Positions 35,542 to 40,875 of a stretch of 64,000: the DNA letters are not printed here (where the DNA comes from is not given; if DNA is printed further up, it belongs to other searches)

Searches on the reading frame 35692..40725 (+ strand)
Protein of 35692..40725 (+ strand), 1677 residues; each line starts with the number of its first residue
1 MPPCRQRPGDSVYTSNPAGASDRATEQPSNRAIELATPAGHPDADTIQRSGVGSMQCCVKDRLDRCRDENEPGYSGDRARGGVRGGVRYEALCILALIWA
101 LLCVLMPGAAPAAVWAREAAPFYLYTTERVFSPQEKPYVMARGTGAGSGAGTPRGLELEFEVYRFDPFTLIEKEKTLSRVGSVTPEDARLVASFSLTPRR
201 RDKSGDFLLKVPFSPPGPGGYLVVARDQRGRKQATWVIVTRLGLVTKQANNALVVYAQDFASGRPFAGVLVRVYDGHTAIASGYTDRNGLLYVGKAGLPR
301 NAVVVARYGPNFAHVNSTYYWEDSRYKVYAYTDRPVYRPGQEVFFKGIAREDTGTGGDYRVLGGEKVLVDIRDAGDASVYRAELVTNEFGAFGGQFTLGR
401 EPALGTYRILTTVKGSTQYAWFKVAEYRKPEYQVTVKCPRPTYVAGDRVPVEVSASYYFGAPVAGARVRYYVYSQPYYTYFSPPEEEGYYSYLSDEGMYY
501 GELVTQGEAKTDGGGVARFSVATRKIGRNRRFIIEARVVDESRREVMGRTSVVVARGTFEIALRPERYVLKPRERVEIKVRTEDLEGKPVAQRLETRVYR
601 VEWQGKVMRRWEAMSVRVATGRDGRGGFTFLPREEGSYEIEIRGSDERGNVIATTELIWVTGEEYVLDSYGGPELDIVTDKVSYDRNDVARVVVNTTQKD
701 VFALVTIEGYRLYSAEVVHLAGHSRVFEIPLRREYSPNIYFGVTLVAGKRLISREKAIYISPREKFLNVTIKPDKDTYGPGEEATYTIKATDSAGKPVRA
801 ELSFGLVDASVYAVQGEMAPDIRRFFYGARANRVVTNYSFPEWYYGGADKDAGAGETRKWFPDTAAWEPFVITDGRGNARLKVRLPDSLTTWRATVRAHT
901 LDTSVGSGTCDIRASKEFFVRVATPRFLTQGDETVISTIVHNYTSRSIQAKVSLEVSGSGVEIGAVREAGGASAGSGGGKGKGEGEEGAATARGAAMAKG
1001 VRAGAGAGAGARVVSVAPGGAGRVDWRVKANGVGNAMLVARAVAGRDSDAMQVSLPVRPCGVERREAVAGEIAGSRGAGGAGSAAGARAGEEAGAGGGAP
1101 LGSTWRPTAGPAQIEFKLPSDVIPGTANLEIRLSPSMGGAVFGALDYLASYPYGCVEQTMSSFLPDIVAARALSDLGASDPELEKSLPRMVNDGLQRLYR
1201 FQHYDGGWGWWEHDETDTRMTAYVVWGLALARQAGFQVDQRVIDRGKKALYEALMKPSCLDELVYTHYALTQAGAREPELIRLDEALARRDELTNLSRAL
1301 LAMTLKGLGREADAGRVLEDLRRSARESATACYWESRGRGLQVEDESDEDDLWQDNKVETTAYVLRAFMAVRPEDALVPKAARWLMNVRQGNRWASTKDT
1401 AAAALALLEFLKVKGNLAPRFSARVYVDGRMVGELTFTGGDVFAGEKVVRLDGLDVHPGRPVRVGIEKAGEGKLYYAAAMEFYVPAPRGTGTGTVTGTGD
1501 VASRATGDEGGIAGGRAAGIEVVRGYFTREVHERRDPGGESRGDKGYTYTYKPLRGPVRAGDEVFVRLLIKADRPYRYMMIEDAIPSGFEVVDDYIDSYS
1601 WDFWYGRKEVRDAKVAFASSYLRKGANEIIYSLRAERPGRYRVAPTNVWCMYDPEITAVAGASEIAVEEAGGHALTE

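Call 46: search_protein_families(library=pfam, proteins=[window:35692-40725:+])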
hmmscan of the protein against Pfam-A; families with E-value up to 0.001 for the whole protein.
window:35692-40725:+ (1677 aa): 8 families
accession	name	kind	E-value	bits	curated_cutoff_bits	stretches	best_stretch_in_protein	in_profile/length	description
PF07678.20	TED_complement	-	2.7e-25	89.6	22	2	1143-1246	17-119/312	A-macroglobulin TED domain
PF17973.7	bMG10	-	1.4e-23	84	26.2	1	1519-1655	1-131/131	Bacterial Alpha-2-macroglobulin MG10 domain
PF00207.28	A2M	-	1.9e-22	79.3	21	1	864-954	1-92/92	Alpha-2-macroglobulin family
PF01835.25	MG2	-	6.2e-20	71.8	32.8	1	327-424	1-96/96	MG2 domain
PF07703.20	A2M_BRD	-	3e-16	60.4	22.7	1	675-813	1-139/140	Alpha-2-macroglobulin bait region domain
PF11974.14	bMG3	-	2.5e-10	40.7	34.9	1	239-317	1-85/103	Bacterial alpha-2-macroglobulin MG3 domain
PF17791.7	MG3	-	8.8e-08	32.8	23.1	1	426-466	1-41/84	Macroglobulin domain MG3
PF17972.7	bMG5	-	6.8e-05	23.7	26.5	1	435-552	6-123/127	Bacterial Alpha-2-macroglobulin MG5 domain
